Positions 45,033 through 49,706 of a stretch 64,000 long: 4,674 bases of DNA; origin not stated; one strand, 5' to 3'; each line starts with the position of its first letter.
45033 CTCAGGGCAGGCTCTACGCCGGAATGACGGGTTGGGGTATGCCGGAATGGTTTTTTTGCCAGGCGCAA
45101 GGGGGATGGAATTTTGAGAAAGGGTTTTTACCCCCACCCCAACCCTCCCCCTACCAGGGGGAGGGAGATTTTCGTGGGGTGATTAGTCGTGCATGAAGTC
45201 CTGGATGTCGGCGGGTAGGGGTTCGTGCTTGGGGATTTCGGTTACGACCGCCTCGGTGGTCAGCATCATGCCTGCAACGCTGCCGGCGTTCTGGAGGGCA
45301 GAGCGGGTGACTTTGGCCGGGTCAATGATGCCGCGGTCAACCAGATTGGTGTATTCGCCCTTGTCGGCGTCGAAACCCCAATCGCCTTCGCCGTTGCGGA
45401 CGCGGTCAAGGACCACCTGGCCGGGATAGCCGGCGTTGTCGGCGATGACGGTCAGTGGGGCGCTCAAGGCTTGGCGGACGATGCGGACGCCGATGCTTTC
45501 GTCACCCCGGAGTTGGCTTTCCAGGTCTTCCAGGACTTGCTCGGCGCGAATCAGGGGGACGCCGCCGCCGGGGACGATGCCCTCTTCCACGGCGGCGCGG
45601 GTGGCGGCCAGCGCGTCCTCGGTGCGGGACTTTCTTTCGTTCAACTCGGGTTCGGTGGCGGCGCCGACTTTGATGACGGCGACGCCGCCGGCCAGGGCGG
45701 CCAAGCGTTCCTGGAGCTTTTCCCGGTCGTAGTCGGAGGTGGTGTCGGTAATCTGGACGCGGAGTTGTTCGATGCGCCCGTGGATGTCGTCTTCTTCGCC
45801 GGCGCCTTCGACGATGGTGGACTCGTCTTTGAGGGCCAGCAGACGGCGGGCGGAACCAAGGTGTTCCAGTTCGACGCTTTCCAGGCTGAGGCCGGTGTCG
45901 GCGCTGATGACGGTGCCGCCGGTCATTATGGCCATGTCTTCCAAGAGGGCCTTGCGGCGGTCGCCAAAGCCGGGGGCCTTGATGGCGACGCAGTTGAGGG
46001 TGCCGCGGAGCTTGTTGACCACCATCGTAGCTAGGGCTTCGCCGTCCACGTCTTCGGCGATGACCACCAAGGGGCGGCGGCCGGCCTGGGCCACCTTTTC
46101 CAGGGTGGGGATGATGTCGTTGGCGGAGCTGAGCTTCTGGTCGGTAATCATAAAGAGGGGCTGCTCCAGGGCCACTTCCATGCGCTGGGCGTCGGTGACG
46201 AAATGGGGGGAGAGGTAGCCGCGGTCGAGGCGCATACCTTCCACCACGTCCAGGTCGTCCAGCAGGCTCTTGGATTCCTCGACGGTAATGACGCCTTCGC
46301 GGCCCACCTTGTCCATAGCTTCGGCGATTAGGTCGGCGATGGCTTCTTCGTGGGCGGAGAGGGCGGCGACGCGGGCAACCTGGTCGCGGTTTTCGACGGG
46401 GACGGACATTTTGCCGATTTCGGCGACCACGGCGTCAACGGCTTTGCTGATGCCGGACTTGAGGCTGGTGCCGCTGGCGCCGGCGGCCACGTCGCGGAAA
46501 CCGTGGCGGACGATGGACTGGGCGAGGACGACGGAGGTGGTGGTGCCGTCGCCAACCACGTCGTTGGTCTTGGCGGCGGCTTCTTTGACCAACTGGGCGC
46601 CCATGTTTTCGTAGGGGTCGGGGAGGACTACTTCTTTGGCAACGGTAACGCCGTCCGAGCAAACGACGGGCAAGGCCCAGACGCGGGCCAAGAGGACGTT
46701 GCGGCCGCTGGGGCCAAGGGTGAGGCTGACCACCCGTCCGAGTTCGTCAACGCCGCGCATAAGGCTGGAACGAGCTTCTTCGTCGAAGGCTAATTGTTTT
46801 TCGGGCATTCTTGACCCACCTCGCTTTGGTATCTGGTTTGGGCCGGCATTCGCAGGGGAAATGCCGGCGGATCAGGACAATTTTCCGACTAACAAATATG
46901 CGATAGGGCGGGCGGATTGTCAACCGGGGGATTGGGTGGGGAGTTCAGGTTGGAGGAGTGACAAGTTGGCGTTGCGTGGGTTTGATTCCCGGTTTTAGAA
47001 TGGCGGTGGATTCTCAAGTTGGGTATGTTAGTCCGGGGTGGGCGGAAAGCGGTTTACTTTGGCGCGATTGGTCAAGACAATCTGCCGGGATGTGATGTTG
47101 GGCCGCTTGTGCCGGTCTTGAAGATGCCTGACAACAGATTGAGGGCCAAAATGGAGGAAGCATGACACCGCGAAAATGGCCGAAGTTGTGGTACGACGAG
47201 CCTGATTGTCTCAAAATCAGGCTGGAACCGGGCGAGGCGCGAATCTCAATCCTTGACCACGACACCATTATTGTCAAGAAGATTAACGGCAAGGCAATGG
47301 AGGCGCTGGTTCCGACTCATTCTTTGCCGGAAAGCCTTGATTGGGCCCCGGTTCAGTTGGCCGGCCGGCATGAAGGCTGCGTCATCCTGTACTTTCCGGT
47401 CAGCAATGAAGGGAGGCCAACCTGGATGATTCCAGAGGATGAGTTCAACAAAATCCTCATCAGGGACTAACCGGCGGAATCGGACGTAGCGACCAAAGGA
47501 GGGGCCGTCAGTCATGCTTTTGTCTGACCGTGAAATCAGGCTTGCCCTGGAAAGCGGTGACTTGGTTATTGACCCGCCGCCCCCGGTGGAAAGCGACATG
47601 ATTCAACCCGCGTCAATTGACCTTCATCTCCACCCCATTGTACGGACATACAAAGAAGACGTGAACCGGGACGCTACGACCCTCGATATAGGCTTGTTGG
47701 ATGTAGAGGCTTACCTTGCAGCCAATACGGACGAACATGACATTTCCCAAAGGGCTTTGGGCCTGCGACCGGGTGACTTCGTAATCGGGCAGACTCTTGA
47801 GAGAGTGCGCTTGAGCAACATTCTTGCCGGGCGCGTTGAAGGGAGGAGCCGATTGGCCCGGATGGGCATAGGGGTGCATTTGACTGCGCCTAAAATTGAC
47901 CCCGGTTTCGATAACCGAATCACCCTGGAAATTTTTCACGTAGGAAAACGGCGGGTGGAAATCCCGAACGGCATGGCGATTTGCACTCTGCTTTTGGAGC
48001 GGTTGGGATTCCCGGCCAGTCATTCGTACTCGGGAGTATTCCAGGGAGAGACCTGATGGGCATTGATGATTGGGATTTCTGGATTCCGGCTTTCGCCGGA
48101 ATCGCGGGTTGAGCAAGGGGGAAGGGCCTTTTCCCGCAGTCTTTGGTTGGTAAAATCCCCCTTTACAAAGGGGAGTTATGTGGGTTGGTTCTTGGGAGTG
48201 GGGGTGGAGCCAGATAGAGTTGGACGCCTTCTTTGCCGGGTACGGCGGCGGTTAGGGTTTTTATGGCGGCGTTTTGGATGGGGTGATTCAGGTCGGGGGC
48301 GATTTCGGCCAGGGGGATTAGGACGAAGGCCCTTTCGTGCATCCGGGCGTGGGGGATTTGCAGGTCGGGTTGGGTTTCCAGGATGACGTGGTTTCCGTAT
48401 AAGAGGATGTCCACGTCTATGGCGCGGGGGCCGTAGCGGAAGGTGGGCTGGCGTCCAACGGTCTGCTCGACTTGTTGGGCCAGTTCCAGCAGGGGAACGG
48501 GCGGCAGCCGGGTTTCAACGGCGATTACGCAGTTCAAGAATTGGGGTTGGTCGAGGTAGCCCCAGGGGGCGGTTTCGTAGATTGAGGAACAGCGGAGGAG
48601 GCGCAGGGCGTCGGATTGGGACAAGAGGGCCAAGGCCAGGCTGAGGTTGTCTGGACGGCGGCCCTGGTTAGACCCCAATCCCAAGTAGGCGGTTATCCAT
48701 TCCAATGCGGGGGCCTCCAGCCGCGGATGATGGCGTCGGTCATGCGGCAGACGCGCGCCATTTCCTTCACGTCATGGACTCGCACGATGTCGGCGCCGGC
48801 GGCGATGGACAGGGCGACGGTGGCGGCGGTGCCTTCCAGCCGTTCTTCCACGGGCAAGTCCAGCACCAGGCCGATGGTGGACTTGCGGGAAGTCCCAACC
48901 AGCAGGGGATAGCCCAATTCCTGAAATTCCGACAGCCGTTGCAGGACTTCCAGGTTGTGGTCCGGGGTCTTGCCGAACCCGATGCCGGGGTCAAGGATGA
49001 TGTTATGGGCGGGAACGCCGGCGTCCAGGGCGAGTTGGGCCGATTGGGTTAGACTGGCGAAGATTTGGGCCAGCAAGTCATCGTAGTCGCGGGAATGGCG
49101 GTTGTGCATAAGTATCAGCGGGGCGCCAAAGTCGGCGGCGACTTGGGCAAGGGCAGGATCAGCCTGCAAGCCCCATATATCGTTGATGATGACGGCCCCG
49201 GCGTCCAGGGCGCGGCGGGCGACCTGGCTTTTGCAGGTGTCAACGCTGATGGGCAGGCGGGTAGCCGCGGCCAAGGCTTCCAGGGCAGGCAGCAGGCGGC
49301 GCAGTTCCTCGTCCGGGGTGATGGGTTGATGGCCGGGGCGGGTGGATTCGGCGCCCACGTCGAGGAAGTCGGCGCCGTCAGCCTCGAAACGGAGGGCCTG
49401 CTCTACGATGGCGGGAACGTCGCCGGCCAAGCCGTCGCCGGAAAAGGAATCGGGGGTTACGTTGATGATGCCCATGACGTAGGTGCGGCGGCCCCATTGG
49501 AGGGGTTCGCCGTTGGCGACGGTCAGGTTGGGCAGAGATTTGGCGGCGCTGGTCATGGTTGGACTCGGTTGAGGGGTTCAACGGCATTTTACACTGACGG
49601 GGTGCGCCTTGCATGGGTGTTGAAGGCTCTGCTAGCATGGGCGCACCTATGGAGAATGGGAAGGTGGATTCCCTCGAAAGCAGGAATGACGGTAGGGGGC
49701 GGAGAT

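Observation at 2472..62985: Three hairpin-repeat families fill the intergenic DNA, almost all in one orientation regardless of gene strand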

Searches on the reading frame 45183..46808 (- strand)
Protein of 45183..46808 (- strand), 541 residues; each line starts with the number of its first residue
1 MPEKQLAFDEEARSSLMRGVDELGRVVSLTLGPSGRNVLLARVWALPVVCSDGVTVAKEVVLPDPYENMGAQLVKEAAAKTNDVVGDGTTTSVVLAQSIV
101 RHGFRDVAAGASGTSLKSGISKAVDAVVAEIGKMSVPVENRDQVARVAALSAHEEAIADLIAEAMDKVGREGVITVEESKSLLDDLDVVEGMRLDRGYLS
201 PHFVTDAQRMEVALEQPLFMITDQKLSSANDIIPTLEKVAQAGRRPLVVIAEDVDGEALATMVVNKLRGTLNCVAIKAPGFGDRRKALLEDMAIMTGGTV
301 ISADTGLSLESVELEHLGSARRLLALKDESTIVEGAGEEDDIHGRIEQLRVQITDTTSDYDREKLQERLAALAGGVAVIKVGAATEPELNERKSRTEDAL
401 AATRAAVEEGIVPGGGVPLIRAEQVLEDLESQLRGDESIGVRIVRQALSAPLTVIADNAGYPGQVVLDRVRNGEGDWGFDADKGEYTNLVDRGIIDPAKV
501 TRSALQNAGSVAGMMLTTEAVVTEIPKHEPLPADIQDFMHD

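Call 11: search_protein_families(library=ncbifam, proteins=[window:45183-46808:-])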
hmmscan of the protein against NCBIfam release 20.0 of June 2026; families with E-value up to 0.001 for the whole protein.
window:45183-46808:- (541 aa): 19 families
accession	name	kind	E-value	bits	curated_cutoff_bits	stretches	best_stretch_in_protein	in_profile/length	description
NF009489.0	PRK12851.1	subfamily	2.6e-225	748.9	464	1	1-532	1-531/541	chaperonin GroEL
NF009488.0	PRK12850.1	subfamily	3.7e-224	745.2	475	1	2-530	2-529/544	chaperonin GroEL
NF000592.1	PRK00013.1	subfamily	5e-223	741.3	397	1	4-526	2-524/524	chaperonin GroEL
TIGR02348.1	GroEL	equivalog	5.2e-223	741.3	582.1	1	4-527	2-525/526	chaperonin GroEL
NF009487.0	PRK12849.1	subfamily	7.2e-221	734.1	352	1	4-530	3-528/543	chaperonin GroEL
NF010704.0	PRK14104.1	subfamily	3.1e-192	639.7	1041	1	1-529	1-529/546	chaperonin GroEL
NF038369.1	GroEL3_Chlamy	exception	3.6e-72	243.6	600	1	2-520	2-504/506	variant chaperonin GroEL3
NF038370.1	GroEL2_Chlamy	exception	2.7e-47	161.6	600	1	17-519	16-516/533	variant chaperonin GroEL2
NF041082.2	thermosome_alpha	equivalog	1.1e-25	90.5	450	2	10-200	16-221/519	thermosome subunit alpha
NF041083.2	thermosome_beta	equivalog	3.5e-24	85.7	400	2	9-180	15-183/520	thermosome subunit beta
TIGR02339.1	thermosome_arch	subfamily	2e-21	76.4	671.1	2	6-178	11-181/521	thermosome subunit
TIGR02345.1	chap_CCT_eta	equivalog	1.2e-19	70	669.2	2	20-149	27-156/523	T-complex protein 1 subunit eta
TIGR02341.1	chap_CCT_beta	equivalog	2e-19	69.7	522.15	2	373-527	358-517/519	T-complex protein 1 subunit beta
TIGR02347.1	chap_CCT_zeta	equivalog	1.1e-18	67.1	587.15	2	383-521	379-522/531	T-complex protein 1 subunit zeta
TIGR02342.1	chap_CCT_delta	equivalog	3.1e-18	65.6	695.35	2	388-522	375-514/517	T-complex protein 1 subunit delta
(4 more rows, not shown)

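Call 12: find_encoding_contigs(protein=window:45183-46808:-, flank=10000, max_places=6)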
Protein window:45183-46808:- (541 aa): no gene with exactly this product is on record in the collection.

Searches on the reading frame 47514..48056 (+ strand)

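Call 27: search_protein_families(library=pfam, proteins=[window:47514-48056:+], max_evalue=0.01)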
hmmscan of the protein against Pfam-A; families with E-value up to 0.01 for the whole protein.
window:47514-48056:+ (180 aa): 2 families
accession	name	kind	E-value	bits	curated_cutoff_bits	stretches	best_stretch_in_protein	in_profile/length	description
PF22769.1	DCD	-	2.4e-34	119.1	27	1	3-163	2-152/153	dCTP deaminase-like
PF00692.24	dUTPase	-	0.006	16.8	22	1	85-166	27-106/129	dUTPase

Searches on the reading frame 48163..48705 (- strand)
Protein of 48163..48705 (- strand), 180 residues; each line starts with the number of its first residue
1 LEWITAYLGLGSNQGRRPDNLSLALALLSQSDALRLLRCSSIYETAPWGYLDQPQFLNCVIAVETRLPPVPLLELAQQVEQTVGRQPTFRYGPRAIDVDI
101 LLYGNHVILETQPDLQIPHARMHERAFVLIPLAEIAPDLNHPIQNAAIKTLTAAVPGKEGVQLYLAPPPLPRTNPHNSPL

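Call 80: search_protein_families(library=pfam, proteins=[window:48163-48705:-], max_evalue=0.001)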
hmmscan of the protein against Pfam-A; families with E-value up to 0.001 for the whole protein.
window:48163-48705:- (180 aa): 1 family
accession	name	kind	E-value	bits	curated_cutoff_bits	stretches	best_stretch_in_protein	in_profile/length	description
PF01288.25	HPPK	-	4.5e-40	137.1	25.7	1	7-137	1-116/116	7,8-dihydro-6-hydroxymethylpterin-pyrophosphokinase (HPPK)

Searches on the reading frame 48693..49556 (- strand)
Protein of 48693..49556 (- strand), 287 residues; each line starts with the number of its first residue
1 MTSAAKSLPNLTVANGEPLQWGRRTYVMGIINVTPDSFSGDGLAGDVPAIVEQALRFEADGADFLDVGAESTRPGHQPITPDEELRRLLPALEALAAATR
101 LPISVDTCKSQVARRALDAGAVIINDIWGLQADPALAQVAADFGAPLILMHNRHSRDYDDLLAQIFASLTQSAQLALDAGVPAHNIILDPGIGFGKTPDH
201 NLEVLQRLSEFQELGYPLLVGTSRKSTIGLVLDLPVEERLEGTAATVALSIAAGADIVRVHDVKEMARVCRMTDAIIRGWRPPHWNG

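Call 80: search_protein_families(library=pfam, proteins=[window:48693-49556:-], max_evalue=0.001)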
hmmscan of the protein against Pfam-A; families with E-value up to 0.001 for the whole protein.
window:48693-49556:- (287 aa): 1 family
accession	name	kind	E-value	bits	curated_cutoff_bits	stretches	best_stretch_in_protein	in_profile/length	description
PF00809.28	Pterin_bind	-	7.6e-78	261.9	25.5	1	28-261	1-244/244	Pterin binding enzyme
